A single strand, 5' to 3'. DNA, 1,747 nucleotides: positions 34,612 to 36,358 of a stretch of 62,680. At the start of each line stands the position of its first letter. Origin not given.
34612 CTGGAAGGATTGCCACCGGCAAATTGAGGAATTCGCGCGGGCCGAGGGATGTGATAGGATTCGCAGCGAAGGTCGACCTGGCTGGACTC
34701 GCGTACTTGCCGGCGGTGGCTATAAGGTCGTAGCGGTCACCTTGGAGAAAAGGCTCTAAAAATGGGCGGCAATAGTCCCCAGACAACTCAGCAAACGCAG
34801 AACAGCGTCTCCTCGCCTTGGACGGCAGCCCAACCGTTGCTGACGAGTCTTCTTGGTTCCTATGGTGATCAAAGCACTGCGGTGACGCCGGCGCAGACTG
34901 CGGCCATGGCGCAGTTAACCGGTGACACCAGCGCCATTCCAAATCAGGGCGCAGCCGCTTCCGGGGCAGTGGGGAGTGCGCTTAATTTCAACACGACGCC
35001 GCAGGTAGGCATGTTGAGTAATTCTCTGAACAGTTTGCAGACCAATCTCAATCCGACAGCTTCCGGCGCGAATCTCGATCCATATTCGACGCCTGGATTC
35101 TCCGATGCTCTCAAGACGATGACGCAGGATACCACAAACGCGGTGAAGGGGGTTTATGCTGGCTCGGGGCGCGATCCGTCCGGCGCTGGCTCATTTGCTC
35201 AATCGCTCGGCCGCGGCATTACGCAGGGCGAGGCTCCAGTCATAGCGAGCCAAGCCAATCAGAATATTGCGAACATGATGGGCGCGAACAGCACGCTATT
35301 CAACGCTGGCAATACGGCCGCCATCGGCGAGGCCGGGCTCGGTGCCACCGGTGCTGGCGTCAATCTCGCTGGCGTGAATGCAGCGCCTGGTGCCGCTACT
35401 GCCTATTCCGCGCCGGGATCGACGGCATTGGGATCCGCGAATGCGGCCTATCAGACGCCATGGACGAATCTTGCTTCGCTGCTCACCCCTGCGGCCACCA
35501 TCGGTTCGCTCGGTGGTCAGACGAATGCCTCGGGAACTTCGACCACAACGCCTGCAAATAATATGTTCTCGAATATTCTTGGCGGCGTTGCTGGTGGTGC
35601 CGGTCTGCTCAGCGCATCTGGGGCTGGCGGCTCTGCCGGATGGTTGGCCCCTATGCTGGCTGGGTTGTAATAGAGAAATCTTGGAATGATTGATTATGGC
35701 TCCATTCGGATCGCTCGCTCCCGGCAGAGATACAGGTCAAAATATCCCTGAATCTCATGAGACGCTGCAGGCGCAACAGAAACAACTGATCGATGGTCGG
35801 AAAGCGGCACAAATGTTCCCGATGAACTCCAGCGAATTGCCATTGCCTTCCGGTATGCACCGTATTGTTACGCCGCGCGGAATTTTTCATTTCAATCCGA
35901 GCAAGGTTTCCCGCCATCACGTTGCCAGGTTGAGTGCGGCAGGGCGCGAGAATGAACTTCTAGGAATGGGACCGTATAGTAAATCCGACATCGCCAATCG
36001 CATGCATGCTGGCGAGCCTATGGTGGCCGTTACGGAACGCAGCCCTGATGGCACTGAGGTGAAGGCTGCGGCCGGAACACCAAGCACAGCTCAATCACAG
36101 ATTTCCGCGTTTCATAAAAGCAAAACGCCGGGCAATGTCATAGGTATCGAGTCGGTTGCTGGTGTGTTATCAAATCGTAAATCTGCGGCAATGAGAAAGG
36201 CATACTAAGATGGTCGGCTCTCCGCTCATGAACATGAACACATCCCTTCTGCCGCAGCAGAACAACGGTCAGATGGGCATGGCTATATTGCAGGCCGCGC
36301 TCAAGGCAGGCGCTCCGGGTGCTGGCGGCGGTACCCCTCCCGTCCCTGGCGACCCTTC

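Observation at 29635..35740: Short peptide motif PFGS[LM][AS]PG placed at the extreme termini of several virion proteins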

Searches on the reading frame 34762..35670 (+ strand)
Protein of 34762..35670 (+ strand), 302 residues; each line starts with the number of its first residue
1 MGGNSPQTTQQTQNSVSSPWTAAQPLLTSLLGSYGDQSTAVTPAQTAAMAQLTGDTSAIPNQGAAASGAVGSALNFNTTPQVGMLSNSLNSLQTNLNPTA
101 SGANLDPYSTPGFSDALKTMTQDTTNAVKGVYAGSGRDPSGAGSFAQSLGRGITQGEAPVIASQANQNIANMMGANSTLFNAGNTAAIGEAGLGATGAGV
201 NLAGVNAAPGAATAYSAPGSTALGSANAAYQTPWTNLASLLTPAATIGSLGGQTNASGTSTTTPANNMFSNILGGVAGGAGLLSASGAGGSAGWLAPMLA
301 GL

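Call 6: search_protein_families(library=phrogs, proteins=[window:34762-35670:+], max_evalue=0.01)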
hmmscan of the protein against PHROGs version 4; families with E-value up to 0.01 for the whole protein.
window:34762-35670:+ (302 aa): 1 family
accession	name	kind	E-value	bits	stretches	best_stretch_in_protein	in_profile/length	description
phrog_4287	-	DNA, RNA and nucleotide metabolism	3.1e-11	44.1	1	1-297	1-321/392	DNA ejection protein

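Call 14: search_protein_families(library=pfam, proteins=[window:34762-35670:+], max_evalue=0.05)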
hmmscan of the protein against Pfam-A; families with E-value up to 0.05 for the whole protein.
window:34762-35670:+ (302 aa): 0 families

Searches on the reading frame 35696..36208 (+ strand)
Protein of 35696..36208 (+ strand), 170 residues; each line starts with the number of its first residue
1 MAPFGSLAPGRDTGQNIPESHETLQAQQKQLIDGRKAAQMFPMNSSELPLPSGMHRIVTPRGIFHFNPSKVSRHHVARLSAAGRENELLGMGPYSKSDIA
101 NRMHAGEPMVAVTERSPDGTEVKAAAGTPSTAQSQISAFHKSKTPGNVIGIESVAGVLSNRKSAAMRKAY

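Call 6: search_protein_families(library=phrogs, proteins=[window:35696-36208:+], max_evalue=0.01)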
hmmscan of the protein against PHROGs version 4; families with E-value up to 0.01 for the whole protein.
window:35696-36208:+ (170 aa): 0 families

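Call 14: search_protein_families(library=pfam, proteins=[window:35696-36208:+], max_evalue=0.05)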
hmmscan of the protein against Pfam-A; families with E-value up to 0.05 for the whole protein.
window:35696-36208:+ (170 aa): 0 families

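Call 32: find_homologous_proteins(query=window:35696-36208:+, max_evalue=0.01)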
Query window:35696-36208:+ (170 aa): 8 proteins with E <= 0.01 among 83 candidates.
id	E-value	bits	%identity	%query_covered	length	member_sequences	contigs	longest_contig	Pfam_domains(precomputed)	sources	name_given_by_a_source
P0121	5.3e-105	366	100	100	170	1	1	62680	-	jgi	jgi:hypothetical protein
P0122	2.6e-84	299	82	100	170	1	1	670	-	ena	-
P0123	2.5e-75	270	78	95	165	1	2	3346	-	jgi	jgi:hypothetical protein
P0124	1.2e-45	173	58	89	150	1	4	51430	-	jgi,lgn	jgi:hypothetical protein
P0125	3.0e-38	149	50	89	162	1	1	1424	-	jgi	jgi:hypothetical protein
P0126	3.7e-38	149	57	74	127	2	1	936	-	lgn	-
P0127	1.2e-36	144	55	81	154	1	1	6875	-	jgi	jgi:hypothetical protein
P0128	1.5e-25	108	55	56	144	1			-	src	-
